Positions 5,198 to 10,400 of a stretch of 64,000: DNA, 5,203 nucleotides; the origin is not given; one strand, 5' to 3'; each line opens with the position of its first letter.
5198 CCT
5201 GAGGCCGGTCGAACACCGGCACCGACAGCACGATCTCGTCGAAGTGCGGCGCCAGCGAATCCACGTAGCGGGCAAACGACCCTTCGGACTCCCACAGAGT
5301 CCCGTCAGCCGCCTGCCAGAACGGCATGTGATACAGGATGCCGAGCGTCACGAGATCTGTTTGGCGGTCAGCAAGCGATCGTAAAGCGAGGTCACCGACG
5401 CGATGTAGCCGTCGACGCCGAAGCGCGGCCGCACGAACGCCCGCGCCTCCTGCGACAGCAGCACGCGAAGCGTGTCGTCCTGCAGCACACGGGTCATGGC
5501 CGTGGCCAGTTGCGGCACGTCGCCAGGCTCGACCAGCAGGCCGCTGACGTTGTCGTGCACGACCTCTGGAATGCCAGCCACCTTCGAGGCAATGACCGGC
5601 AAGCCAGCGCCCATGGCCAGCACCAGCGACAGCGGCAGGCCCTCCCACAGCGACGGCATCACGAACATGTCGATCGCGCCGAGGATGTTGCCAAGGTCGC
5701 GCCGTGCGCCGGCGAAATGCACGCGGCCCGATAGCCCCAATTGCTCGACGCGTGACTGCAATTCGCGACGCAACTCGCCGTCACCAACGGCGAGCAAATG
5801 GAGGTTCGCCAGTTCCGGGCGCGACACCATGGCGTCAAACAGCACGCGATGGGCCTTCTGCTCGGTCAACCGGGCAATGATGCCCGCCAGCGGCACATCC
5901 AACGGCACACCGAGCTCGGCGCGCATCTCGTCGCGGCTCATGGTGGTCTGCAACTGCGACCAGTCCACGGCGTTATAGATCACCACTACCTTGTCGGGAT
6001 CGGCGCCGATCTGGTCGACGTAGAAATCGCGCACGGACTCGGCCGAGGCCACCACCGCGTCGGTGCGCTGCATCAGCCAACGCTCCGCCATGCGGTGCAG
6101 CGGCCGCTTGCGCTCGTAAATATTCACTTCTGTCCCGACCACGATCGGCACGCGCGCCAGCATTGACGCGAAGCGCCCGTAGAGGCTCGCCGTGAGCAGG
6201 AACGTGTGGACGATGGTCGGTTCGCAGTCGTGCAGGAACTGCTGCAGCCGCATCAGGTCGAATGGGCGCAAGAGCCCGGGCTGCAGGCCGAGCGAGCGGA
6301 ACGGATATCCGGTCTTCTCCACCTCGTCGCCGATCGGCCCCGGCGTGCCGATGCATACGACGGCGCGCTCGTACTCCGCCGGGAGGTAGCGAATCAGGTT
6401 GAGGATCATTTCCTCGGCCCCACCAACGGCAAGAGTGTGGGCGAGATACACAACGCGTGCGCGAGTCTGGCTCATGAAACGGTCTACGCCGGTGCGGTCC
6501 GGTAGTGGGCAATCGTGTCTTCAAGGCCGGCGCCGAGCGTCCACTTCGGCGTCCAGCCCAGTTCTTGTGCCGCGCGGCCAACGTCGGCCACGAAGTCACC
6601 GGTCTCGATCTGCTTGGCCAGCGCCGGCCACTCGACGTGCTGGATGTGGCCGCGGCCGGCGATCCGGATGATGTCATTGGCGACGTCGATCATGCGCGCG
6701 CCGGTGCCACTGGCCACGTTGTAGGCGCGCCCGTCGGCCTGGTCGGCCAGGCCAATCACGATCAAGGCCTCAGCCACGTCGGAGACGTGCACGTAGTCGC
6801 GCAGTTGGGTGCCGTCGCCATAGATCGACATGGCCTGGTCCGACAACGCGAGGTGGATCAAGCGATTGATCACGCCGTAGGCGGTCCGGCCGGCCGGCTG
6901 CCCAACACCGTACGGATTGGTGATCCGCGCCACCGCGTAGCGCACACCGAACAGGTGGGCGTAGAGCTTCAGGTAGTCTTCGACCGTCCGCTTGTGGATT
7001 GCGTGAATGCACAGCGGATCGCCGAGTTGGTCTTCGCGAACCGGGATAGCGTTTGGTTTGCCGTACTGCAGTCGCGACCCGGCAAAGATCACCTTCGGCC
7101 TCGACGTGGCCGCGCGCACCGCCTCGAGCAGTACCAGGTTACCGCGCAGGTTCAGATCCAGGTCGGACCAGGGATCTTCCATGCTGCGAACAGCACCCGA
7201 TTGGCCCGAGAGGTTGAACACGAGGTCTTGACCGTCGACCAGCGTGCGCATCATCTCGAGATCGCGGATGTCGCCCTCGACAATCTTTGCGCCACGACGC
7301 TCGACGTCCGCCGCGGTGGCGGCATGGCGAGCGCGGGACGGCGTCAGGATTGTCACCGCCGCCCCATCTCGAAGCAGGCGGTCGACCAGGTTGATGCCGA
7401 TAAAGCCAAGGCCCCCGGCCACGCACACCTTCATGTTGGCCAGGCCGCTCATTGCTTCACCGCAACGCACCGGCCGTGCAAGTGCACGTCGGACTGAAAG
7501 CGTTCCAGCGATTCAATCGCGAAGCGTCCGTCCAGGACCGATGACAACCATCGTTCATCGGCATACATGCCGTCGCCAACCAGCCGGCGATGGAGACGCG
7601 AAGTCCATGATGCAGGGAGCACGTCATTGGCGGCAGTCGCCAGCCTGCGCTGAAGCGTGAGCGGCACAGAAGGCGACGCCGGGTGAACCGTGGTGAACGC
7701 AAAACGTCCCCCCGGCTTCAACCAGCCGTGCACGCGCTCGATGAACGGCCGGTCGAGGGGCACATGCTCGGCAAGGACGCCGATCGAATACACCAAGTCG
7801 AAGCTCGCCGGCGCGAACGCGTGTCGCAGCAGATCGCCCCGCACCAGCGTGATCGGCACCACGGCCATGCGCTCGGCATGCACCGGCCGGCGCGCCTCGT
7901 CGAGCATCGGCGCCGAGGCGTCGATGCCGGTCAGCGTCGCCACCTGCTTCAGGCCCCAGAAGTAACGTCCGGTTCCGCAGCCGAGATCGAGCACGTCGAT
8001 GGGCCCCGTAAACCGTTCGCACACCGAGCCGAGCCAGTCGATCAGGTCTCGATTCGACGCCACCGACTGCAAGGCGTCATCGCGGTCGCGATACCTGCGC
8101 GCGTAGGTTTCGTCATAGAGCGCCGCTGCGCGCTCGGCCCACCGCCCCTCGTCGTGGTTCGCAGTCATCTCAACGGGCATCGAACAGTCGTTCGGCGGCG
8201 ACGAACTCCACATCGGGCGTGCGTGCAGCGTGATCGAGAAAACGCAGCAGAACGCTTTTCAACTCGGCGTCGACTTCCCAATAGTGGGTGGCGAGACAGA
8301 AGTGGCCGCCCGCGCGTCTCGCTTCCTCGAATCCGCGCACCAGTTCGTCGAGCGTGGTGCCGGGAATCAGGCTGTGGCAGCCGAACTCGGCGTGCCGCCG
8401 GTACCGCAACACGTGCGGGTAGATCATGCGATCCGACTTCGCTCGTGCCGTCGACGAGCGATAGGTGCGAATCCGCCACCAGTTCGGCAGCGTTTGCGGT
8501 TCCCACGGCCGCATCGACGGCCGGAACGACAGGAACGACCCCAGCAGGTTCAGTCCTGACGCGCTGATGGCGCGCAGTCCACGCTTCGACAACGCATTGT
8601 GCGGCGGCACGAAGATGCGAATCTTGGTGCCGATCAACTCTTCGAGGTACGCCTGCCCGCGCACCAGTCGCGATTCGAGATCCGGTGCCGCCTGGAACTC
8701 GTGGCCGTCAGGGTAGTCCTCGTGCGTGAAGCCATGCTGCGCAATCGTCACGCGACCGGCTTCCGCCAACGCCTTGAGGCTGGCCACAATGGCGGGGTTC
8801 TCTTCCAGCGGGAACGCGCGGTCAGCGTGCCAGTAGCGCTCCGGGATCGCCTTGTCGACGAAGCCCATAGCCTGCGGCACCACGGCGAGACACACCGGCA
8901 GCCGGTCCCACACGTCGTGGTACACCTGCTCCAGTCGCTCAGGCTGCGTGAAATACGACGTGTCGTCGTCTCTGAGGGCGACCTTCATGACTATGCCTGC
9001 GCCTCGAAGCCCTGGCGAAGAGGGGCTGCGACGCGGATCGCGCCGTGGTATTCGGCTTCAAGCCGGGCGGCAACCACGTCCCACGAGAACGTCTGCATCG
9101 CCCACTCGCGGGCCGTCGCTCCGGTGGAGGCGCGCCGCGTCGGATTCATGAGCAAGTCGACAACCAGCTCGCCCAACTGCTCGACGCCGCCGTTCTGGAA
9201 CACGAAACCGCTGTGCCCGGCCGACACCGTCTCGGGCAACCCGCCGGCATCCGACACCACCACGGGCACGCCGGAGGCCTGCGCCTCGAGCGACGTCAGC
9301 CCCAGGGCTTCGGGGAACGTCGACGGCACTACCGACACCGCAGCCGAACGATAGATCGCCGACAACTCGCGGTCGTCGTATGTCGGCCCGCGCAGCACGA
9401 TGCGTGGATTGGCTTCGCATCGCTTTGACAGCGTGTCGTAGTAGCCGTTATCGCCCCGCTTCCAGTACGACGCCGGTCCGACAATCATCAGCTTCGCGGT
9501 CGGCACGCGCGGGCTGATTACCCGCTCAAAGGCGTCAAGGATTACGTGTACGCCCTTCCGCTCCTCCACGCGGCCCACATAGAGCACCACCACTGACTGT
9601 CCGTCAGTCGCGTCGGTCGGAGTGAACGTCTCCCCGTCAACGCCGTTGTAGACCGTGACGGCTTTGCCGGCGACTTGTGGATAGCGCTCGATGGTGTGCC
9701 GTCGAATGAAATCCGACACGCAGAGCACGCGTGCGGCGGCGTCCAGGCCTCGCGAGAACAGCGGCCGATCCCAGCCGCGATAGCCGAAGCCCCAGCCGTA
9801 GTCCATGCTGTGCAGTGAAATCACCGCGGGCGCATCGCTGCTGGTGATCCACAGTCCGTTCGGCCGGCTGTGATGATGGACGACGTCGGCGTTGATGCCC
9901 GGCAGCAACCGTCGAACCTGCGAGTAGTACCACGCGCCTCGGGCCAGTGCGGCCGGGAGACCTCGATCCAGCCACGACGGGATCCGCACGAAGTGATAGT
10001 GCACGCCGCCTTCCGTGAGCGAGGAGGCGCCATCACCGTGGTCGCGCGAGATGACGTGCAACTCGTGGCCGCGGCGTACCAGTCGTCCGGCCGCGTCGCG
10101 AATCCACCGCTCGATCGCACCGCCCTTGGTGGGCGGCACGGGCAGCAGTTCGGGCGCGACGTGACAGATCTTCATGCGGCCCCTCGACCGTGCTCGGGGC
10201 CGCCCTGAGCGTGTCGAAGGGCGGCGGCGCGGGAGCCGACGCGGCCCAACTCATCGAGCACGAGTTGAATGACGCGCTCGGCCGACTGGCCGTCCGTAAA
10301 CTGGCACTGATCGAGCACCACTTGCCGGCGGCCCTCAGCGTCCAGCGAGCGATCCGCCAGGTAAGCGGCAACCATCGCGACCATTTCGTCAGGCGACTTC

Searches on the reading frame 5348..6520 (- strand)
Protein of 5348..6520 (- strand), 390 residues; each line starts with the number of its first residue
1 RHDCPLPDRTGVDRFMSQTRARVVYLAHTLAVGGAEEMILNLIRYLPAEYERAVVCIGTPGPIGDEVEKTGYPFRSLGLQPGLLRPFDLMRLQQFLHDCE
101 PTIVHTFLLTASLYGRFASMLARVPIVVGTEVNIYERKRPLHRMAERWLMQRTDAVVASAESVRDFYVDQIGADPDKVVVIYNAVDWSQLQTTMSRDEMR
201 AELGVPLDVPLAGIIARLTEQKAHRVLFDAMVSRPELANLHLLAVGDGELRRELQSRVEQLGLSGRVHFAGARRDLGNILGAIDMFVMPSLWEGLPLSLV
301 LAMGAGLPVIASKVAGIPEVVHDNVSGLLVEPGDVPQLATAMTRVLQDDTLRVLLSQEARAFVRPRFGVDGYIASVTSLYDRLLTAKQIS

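Call 8: search_protein_families(library=pfam, proteins=[window:5348-6520:-], max_evalue=0.0001)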
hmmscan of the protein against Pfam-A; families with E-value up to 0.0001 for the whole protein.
window:5348-6520:- (390 aa): 5 families
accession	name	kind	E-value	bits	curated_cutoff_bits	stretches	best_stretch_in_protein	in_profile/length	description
PF13692.12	Glyco_trans_1_4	-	4.4e-34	118.2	27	1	212-348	4-142/142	Glycosyl transferases group 1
PF00534.26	Glycos_transf_1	-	5.6e-34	117.6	26.4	1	196-360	2-170/172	Glycosyl transferases group 1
PF13439.12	Glyco_transf_4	-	2.5e-22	80.1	28.5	1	32-186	1-167/170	Glycosyltransferase Family 4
PF13579.12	Glyco_trans_4_4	-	1.1e-19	71.8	29.7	1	33-183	1-157/158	Glycosyl transferase 4-like domain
PF20706.3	GT4-conflict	-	4.5e-07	29.6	26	1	252-336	246-335/385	Family 4 Glycosyltransferase in conflict systems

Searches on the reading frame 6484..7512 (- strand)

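Call 8: search_protein_families(library=pfam, proteins=[window:6484-7512:-], max_evalue=0.0001)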
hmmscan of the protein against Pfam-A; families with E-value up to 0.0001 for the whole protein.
window:6484-7512:- (342 aa): 7 families
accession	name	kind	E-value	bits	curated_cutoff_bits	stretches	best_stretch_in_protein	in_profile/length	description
PF01370.27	Epimerase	-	1.6e-45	155.8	20.9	1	29-267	1-240/240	NAD dependent epimerase/dehydratase family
PF16363.11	GDP_Man_Dehyd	-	3.4e-37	129.1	27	1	31-332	2-331/332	GDP-mannose 4,6 dehydratase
PF01073.25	3Beta_HSD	-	6.5e-09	35.7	22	1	31-136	2-107/280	3-beta hydroxysteroid dehydrogenase/isomerase family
PF13460.12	NAD_binding_10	-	2e-07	31.5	27.2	1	33-107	1-73/184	NAD(P)H-binding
PF05368.20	NmrA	-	2.4e-06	27.8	27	1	27-103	3-78/298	NmrA-like family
PF03435.24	Sacchrp_dh_NADP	-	3.1e-05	24.8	25.1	1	33-111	5-85/129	Saccharopine dehydrogenase NADP binding domain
PF00106.31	adh_short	-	6.7e-05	22.9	26.6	0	29-93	3-69/195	short chain dehydrogenase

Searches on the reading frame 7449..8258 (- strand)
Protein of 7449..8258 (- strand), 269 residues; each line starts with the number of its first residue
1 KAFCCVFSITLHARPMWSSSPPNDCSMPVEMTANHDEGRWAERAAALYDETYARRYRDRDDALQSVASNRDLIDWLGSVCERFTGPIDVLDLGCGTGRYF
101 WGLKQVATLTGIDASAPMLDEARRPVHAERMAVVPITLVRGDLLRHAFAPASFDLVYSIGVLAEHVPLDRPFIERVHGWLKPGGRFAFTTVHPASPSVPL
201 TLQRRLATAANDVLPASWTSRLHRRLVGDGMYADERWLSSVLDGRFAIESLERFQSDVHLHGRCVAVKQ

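Call 8: search_protein_families(library=pfam, proteins=[window:7449-8258:-], max_evalue=0.0001)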
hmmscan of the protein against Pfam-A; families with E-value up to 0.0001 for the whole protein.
window:7449-8258:- (269 aa): 5 families
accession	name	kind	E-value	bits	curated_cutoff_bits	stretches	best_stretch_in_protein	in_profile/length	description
PF13649.12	Methyltransf_25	-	3.6e-18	66.5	27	1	89-184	1-97/97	Methyltransferase domain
PF08241.18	Methyltransf_11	-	3.2e-17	63.4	21.2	1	90-188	1-95/95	Methyltransferase domain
PF08242.18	Methyltransf_12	-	1e-13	52.2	30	1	90-186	1-98/98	Methyltransferase domain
PF13847.12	Methyltransf_31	-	5.7e-13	49.2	27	1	88-192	6-113/145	Methyltransferase domain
PF13489.12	Methyltransf_23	-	1.1e-08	35.5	27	1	81-195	18-123/164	Methyltransferase domain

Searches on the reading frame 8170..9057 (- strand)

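Call 8: search_protein_families(library=pfam, proteins=[window:8170-9057:-], max_evalue=0.0001)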
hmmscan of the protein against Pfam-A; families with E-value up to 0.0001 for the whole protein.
window:8170-9057:- (295 aa): 2 families
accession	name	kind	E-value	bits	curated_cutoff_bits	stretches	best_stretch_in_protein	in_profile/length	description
PF10096.14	DUF2334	-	5.2e-11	42.9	26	1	37-170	13-141/203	Uncharacterized protein conserved in bacteria (DUF2334)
PF01522.26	Polysacc_deac_1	-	4.8e-06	27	23.1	1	92-169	49-121/124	Polysaccharide deacetylase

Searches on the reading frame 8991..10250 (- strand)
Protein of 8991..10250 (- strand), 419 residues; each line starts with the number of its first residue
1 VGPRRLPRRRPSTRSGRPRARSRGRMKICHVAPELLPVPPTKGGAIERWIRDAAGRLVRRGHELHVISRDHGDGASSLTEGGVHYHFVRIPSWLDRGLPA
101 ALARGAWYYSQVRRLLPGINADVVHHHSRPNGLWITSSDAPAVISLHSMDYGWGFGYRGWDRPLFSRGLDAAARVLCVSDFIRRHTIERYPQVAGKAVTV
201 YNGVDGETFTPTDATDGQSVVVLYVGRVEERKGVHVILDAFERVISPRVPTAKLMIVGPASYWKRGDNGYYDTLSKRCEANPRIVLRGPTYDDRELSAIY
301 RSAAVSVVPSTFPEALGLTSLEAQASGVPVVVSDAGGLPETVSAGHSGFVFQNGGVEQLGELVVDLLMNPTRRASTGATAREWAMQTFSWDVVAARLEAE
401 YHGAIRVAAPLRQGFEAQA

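Call 8: search_protein_families(library=pfam, proteins=[window:8991-10250:-], max_evalue=0.0001)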
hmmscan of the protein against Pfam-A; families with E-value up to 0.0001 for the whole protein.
window:8991-10250:- (419 aa): 6 families
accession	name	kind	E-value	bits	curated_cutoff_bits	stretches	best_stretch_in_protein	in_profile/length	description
PF00534.26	Glycos_transf_1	-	3.2e-30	105.3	26.4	1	216-383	12-172/172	Glycosyl transferases group 1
PF13692.12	Glyco_trans_1_4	-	1.8e-26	93.6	27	1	221-368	3-141/142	Glycosyl transferases group 1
PF13439.12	Glyco_transf_4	-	1.3e-22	81.1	28.5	1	46-205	4-167/170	Glycosyltransferase Family 4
PF20706.3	GT4-conflict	-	2.6e-15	56.7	26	1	171-381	146-369/385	Family 4 Glycosyltransferase in conflict systems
PF13579.12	Glyco_trans_4_4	-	2.5e-14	54.4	29.7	1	44-203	1-158/158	Glycosyl transferase 4-like domain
PF13524.12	Glyco_trans_1_2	-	1.2e-06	29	25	1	250-398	13-143/144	Glycosyl transferase-like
